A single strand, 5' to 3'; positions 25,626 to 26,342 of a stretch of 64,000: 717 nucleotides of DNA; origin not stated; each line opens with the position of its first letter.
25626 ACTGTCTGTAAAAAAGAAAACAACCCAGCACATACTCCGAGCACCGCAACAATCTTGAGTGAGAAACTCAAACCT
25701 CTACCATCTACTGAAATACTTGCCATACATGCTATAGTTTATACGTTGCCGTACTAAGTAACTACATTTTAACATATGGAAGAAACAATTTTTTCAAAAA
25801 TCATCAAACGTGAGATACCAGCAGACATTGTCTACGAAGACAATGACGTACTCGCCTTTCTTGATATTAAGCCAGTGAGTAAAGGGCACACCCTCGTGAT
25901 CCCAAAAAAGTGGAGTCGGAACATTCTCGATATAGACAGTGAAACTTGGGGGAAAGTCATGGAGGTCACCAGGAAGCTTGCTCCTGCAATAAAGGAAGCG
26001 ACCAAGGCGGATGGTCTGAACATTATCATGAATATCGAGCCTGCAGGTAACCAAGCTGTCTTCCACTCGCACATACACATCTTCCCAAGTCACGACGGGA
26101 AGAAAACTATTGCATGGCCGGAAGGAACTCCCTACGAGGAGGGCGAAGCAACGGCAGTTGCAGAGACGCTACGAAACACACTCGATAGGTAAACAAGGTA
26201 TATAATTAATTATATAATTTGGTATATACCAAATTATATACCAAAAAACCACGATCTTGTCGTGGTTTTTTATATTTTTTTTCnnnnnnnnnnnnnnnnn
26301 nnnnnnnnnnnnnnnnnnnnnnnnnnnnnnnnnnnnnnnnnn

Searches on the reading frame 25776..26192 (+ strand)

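Call 70: search_protein_families(library=pfam, proteins=[window:25776-26192:+])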
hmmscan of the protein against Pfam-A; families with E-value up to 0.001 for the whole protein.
window:25776-26192:+ (138 aa): 2 families
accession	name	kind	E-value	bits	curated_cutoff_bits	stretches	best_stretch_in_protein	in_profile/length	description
PF01230.28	HIT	-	1.2e-26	93.6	21.5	1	11-106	1-96/98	HIT domain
PF11969.13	DcpS_C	-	1.3e-14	55.1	24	1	4-104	2-101/114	Scavenger mRNA decapping enzyme C-term binding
